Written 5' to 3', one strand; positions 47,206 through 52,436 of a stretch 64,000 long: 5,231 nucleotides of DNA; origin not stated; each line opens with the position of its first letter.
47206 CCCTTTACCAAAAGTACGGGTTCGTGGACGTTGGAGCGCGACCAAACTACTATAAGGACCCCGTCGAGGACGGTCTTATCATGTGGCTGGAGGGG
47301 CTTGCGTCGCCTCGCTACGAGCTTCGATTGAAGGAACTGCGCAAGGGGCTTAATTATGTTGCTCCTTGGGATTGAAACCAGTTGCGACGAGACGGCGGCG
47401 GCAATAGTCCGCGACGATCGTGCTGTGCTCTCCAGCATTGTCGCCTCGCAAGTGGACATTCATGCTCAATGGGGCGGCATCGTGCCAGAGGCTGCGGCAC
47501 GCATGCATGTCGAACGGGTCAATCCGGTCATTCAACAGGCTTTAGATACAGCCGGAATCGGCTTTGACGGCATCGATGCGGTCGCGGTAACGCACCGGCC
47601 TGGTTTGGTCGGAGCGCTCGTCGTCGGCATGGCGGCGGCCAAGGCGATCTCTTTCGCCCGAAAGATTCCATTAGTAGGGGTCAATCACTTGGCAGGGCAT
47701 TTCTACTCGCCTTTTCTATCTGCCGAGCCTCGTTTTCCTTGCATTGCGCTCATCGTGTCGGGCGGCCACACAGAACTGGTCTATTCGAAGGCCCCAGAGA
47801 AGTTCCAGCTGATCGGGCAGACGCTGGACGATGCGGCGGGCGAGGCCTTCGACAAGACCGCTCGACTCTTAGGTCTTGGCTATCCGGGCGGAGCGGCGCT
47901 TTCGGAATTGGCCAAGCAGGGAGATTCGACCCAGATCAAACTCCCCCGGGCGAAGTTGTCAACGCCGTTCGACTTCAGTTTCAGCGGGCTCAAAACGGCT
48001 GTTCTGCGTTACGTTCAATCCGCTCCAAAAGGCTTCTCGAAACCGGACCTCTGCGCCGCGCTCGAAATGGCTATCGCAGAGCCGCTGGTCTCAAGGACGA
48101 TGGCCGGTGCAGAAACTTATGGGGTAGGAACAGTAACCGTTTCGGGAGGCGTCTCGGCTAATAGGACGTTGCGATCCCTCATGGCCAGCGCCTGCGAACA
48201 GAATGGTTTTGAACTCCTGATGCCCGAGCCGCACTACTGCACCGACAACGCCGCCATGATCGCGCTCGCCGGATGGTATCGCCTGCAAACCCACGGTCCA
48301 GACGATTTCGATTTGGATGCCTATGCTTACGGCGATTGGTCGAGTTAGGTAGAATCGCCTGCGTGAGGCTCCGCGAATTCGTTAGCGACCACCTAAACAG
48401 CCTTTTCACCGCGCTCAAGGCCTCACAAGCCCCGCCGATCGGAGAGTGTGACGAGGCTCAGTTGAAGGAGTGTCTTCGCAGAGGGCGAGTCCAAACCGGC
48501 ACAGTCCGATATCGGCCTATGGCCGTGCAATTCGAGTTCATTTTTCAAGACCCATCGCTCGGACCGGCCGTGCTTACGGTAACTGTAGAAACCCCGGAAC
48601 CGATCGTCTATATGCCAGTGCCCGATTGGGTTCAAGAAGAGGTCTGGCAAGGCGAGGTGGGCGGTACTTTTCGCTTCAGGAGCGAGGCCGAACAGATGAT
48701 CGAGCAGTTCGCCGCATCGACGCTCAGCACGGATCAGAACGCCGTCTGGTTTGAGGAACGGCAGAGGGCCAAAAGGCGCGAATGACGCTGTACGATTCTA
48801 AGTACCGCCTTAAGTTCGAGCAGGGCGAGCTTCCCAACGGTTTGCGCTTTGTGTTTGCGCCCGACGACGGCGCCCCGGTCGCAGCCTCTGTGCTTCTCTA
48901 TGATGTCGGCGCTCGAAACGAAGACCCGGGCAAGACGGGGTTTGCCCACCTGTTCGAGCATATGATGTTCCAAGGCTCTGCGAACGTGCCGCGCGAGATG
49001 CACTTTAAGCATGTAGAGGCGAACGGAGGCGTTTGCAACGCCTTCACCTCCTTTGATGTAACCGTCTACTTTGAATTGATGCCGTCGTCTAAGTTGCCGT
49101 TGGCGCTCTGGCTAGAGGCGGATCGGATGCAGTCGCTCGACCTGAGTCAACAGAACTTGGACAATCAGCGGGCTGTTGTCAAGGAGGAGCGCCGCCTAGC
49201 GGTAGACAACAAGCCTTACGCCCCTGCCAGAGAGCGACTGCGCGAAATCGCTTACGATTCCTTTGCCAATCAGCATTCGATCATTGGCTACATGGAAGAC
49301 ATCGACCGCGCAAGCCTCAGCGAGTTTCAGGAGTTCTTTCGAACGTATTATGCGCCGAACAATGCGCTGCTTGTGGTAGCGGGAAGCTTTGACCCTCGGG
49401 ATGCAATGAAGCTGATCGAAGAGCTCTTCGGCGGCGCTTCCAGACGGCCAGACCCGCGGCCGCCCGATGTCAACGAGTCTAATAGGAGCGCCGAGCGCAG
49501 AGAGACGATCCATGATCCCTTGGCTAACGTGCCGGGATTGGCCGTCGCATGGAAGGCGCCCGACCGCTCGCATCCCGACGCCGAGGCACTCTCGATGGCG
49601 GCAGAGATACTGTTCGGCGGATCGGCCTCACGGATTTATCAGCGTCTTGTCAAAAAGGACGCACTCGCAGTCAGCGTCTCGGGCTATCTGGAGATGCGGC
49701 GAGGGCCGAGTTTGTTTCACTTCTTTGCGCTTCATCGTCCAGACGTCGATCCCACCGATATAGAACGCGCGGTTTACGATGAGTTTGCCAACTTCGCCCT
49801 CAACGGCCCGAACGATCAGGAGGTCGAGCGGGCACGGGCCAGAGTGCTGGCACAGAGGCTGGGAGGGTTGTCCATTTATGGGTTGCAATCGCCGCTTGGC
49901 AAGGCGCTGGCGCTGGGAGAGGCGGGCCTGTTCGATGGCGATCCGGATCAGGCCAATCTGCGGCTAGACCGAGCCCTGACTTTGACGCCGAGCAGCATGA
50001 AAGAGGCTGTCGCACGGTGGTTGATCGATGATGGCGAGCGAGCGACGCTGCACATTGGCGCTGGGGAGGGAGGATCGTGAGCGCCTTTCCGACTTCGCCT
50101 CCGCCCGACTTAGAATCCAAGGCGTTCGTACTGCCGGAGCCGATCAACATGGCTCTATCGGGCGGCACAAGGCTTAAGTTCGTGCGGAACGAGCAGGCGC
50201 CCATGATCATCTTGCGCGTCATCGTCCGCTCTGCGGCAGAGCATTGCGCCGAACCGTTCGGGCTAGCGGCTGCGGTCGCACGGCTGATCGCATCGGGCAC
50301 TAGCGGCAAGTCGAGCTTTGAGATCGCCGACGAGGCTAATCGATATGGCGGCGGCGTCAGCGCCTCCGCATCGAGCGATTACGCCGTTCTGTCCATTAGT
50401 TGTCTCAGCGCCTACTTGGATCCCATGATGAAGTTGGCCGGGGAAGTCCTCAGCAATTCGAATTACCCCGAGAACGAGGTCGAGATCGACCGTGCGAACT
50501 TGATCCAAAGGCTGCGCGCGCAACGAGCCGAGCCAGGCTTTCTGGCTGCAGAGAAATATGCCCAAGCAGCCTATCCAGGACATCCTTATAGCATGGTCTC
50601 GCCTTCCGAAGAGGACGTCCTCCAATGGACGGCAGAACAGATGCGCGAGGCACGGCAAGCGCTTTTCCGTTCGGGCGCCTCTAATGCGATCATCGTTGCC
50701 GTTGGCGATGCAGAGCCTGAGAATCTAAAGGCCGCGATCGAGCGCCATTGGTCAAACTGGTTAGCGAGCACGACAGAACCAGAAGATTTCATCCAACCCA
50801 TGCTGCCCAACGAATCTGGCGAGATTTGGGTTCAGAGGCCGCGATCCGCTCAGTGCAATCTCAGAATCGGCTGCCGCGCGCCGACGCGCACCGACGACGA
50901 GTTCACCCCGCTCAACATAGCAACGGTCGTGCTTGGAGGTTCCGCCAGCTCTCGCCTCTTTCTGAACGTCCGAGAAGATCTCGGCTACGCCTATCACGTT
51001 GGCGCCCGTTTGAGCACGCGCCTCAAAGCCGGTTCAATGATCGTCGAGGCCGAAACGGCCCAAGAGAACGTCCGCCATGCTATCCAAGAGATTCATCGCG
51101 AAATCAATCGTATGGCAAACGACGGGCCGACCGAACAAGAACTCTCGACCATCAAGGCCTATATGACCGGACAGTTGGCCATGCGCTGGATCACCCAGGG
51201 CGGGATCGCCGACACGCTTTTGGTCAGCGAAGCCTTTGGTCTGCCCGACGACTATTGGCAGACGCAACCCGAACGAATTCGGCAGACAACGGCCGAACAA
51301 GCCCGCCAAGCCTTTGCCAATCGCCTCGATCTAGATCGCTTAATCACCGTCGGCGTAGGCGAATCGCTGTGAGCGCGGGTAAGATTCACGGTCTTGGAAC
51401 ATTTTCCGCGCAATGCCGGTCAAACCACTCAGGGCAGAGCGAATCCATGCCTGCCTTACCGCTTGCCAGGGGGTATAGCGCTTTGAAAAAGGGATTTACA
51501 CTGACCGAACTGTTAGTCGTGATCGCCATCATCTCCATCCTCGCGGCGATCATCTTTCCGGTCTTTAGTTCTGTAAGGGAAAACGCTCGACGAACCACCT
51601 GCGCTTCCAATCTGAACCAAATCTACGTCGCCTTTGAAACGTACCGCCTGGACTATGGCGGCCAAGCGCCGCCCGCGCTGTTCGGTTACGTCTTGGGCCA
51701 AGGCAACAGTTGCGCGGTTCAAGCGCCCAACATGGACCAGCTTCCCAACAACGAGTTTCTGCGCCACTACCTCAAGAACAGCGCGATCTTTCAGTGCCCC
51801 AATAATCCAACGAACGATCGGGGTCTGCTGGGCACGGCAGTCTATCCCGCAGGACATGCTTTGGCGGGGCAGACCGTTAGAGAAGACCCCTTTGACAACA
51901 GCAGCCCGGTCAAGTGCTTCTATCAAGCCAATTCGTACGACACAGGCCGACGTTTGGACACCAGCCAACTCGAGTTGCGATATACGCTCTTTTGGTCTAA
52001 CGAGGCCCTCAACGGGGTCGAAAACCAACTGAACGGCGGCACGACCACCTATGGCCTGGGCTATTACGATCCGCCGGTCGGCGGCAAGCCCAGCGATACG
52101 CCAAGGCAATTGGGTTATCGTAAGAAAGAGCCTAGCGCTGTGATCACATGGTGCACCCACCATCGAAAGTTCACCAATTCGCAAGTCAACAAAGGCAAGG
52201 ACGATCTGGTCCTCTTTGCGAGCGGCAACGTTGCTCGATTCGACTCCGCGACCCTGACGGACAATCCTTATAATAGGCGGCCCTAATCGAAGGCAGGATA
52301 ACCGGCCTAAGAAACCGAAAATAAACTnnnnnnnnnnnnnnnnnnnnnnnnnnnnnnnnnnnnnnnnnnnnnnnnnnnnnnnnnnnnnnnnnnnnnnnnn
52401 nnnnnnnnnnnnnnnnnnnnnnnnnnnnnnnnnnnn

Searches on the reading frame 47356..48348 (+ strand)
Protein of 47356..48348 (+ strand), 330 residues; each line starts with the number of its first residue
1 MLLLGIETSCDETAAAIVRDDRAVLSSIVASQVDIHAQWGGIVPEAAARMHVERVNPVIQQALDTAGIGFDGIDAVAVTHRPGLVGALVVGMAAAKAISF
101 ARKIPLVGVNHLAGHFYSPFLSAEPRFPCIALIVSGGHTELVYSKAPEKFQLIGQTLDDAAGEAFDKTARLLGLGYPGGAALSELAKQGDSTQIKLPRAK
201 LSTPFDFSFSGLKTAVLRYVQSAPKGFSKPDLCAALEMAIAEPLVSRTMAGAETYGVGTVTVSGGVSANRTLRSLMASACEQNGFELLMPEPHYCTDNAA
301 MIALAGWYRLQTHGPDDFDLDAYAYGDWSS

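Call 5: search_protein_families(library=pfam, proteins=[window:47356-48348:+], max_evalue=0.1)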
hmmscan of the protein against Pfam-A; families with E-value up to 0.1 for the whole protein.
window:47356-48348:+ (330 aa): 2 families
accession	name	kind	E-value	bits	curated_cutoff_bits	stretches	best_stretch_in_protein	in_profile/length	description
PF00814.31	TsaD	-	1.7e-91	307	24.8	1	24-303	2-263/264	tRNA N6-adenosine threonylcarbamoyltransferase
PF22521.2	HypF_C_2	-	3.3e-08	34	27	1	162-298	97-235/241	Carbamoyltransferase, Kae1-like Domain, second subdomain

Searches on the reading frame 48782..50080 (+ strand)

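Call 5: search_protein_families(library=pfam, proteins=[window:48782-50080:+], max_evalue=0.1)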
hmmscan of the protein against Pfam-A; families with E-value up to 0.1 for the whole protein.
window:48782-50080:+ (432 aa): 3 families
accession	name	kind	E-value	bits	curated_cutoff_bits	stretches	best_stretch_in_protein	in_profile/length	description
PF05193.26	Peptidase_M16_C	-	1.4e-31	110.2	23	1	178-354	3-180/181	Peptidase M16 inactive domain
PF00675.25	Peptidase_M16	-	6.2e-22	78.5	22.3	1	28-166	7-144/149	Insulinase (Peptidase family M16)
PF14372.11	hAT-like_RNase-H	-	0.041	14.5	27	1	180-217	38-75/100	hAT-like transposase, RNase-H fold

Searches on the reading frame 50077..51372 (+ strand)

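Call 5: search_protein_families(library=pfam, proteins=[window:50077-51372:+], max_evalue=0.1)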
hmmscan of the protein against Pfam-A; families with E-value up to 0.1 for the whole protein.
window:50077-51372:+ (431 aa): 2 families
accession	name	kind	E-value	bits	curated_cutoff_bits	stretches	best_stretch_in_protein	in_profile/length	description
PF05193.26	Peptidase_M16_C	-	9.1e-26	91.3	23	1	184-361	2-179/181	Peptidase M16 inactive domain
PF00675.25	Peptidase_M16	-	2.4e-08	34.4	22.3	1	62-170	32-140/149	Insulinase (Peptidase family M16)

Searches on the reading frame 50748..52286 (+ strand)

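Call 5: search_protein_families(library=pfam, proteins=[window:50748-52286:+], max_evalue=0.1)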
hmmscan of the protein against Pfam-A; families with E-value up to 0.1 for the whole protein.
window:50748-52286:+ (512 aa): 2 families
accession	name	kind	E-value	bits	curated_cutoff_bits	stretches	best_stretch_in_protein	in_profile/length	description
PF07963.17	N_methyl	-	3.7e-07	29.9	21.2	1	247-270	4-27/27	Prokaryotic N-terminal methylation motif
PF07596.16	SBP_bac_10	-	7.1e-05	23.4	23.3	1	275-304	2-31/268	Protein of unknown function (DUF1559)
